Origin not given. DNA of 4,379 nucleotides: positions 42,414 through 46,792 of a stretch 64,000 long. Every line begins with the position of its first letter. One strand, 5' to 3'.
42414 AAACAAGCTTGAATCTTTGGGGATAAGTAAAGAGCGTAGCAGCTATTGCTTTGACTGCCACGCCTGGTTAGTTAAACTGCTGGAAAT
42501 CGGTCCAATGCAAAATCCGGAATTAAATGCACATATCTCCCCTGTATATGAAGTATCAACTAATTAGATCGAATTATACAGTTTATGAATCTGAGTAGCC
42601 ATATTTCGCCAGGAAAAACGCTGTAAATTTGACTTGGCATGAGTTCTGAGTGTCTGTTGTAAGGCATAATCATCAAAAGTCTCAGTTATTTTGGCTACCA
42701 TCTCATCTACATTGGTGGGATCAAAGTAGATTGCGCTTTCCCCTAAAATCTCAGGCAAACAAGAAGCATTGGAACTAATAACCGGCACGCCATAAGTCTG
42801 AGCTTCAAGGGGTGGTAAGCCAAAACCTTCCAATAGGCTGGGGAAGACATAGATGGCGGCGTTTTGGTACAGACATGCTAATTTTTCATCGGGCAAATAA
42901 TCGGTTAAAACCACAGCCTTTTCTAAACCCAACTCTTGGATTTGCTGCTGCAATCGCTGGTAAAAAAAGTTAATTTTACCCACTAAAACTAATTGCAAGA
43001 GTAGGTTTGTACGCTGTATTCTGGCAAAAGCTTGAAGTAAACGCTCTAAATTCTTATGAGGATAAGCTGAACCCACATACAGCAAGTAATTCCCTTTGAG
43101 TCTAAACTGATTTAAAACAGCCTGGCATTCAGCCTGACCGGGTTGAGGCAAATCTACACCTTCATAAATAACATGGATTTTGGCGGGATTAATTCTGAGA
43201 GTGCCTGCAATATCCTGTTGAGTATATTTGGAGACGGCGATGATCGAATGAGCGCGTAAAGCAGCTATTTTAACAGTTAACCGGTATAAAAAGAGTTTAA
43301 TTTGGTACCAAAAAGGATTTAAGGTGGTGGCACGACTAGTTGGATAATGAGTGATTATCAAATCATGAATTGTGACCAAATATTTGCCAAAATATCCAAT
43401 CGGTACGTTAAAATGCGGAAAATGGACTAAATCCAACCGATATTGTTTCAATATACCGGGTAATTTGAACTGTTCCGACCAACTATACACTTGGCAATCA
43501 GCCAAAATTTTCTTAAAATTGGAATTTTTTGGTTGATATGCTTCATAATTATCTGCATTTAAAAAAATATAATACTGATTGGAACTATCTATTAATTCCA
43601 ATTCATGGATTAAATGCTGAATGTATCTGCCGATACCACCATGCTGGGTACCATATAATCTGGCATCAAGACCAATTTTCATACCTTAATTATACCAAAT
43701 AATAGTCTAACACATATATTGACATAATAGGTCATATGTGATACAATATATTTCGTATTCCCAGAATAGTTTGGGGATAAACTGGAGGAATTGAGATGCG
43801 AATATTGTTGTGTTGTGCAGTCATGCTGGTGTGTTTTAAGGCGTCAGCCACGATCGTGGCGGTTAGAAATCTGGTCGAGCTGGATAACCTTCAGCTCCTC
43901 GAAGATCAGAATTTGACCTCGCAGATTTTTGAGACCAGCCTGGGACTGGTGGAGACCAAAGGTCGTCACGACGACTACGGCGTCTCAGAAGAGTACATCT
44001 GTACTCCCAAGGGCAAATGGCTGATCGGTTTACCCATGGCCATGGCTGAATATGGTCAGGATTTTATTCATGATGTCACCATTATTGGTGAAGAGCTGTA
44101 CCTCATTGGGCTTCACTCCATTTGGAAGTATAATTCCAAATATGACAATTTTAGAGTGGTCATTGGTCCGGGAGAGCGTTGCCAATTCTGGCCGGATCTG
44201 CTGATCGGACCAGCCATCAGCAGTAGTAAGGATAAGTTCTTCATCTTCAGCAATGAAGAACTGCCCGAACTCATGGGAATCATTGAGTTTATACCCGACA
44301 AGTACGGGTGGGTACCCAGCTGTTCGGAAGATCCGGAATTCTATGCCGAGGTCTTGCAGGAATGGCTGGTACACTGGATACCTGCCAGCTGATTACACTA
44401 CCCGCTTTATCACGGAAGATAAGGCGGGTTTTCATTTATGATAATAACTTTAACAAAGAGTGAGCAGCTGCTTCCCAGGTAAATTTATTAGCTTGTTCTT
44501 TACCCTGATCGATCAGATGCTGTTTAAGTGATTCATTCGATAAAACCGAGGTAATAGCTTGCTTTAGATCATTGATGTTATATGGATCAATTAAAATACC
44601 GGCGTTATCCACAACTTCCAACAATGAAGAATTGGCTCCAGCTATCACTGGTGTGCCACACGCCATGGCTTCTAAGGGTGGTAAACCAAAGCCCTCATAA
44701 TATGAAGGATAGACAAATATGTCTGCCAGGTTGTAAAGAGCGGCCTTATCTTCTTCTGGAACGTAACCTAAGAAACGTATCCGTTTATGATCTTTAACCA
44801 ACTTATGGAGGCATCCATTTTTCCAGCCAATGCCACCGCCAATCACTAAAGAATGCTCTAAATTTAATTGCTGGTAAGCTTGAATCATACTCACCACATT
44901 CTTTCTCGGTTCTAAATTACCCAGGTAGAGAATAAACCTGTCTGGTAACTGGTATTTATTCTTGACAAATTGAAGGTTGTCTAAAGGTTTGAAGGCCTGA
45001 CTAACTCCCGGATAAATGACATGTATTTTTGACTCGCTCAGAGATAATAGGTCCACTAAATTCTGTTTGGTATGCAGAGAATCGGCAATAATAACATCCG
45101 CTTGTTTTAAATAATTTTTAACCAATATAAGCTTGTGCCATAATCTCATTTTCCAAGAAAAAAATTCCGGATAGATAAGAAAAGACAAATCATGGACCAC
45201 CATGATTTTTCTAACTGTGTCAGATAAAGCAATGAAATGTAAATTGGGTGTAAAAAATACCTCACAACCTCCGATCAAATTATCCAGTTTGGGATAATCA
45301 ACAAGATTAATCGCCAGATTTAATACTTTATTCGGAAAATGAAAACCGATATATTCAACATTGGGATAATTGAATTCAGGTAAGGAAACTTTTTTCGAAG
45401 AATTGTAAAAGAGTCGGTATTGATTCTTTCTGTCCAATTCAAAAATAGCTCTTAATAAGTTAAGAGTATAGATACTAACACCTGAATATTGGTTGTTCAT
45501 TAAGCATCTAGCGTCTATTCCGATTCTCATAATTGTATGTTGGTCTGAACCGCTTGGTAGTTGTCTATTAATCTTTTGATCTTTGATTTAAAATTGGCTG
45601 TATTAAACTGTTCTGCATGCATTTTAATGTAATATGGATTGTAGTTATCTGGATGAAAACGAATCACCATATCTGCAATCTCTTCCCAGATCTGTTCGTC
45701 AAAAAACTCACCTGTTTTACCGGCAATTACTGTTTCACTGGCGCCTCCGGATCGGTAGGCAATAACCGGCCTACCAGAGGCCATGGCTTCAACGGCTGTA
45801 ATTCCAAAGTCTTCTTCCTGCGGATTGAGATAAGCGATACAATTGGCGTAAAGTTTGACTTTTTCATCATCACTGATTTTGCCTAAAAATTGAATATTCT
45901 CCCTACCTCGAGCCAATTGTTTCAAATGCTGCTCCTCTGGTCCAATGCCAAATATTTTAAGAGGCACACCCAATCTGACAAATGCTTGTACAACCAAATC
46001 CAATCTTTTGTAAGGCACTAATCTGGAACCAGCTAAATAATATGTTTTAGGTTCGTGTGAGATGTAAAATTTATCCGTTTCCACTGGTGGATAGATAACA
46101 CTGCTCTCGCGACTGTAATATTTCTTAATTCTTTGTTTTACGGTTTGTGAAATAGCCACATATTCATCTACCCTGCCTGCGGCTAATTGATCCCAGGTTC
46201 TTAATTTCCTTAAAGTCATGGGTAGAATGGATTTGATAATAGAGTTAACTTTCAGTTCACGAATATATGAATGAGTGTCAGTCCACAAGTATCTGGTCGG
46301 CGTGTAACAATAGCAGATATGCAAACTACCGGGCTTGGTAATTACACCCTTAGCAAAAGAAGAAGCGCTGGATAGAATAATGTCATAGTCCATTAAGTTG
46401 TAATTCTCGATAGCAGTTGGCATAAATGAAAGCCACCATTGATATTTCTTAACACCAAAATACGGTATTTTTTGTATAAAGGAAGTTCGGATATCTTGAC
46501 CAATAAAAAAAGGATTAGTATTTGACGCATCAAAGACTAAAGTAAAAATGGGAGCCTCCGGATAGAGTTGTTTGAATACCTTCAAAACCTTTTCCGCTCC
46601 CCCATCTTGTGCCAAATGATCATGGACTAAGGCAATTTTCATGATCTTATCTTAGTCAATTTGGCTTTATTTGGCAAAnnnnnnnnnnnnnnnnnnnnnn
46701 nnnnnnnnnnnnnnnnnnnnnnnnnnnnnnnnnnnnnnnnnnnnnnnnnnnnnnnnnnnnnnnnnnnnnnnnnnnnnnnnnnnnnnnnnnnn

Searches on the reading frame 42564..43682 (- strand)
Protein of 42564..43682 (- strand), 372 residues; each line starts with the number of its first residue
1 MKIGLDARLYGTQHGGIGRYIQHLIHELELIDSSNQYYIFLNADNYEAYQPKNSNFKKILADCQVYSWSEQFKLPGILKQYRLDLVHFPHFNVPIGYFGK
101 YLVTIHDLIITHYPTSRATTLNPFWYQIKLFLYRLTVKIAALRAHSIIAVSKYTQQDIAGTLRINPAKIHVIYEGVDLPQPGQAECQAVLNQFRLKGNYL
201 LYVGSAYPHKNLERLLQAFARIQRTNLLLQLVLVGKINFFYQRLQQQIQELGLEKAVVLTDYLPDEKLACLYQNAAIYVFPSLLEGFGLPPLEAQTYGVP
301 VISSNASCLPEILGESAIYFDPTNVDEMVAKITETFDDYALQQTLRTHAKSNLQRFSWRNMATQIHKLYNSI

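Call 46: search_protein_families(library=pfam, proteins=[window:42564-43682:-], max_evalue=0.00001)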
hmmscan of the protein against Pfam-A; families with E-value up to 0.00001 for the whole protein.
window:42564-43682:- (372 aa): 4 families
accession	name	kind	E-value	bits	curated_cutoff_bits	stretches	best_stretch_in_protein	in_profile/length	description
PF00534.26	Glycos_transf_1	-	4.6e-34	117.9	26.4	1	193-350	11-170/172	Glycosyl transferases group 1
PF13692.12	Glyco_trans_1_4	-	9.2e-28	97.7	27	1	198-338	2-142/142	Glycosyl transferases group 1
PF13439.12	Glyco_transf_4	-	6e-15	56.1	28.5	1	15-178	2-168/170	Glycosyltransferase Family 4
PF20706.3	GT4-conflict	-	4e-14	52.8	26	1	143-348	146-367/385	Family 4 Glycosyltransferase in conflict systems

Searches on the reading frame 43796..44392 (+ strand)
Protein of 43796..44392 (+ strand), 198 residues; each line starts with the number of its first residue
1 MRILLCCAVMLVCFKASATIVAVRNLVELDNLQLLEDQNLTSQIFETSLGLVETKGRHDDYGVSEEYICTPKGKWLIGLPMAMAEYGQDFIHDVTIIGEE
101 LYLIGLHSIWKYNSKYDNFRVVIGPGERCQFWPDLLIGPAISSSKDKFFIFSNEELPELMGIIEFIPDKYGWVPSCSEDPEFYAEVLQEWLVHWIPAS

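Call 46: search_protein_families(library=pfam, proteins=[window:43796-44392:+], max_evalue=0.00001)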
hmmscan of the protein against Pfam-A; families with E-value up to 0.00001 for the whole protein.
window:43796-44392:+ (198 aa): 0 families

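Call 96: search_protein_families(library=phrogs, proteins=[window:43796-44392:+], max_evalue=0.01)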
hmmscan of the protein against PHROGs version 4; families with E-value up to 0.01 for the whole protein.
window:43796-44392:+ (198 aa): 0 families

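Call 97: find_related_loci(query=window:43796-44392:+, collection=viral_contigs, flank=3000)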
Query window:43796-44392:+ (198 aa) in viral_contigs; peptide patterns used: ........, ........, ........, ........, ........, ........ (x = any residue, [..] = any of these).
12 stretches matched a pattern, but none encodes a relative of the query by tblastn (E <= 1e-3).

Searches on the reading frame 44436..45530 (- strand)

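Call 46: search_protein_families(library=pfam, proteins=[window:44436-45530:-], max_evalue=0.00001)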
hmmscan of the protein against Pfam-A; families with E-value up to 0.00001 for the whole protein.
window:44436-45530:- (364 aa): 5 families
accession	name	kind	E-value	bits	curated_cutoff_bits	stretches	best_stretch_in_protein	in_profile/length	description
PF00534.26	Glycos_transf_1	-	2.1e-37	128.8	26.4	1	190-345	8-171/172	Glycosyl transferases group 1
PF13692.12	Glyco_trans_1_4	-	4.3e-28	98.8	27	1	199-332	3-142/142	Glycosyl transferases group 1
PF20706.3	GT4-conflict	-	3.3e-10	40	26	1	199-359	199-385/385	Family 4 Glycosyltransferase in conflict systems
PF13439.12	Glyco_transf_4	-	2.9e-09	37.6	28.5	1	16-177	2-167/170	Glycosyltransferase Family 4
PF13524.12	Glyco_trans_1_2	-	7e-09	36.2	25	1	224-360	13-143/144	Glycosyl transferase-like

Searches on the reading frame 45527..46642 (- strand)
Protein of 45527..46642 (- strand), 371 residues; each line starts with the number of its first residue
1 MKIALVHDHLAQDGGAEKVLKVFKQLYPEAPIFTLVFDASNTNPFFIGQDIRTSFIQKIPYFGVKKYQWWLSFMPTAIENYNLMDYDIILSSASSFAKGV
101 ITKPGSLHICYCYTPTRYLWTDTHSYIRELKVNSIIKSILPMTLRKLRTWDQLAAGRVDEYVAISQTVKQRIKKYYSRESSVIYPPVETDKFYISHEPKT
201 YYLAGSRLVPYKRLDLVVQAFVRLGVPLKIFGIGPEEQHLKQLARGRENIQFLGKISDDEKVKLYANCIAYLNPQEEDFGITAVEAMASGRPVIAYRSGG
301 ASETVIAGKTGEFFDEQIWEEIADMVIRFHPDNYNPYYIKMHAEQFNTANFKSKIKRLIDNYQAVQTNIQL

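Call 46: search_protein_families(library=pfam, proteins=[window:45527-46642:-], max_evalue=0.00001)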
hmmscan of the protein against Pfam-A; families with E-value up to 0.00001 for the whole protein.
window:45527-46642:- (371 aa): 3 families
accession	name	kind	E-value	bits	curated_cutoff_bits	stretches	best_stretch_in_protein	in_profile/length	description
PF00534.26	Glycos_transf_1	-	1.7e-26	93.2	26.4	1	197-333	13-159/172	Glycosyl transferases group 1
PF13692.12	Glyco_trans_1_4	-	1.2e-19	71.4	27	1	206-329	8-139/142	Glycosyl transferases group 1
PF13439.12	Glyco_transf_4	-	3.2e-06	27.7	28.5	1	51-191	38-170/170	Glycosyltransferase Family 4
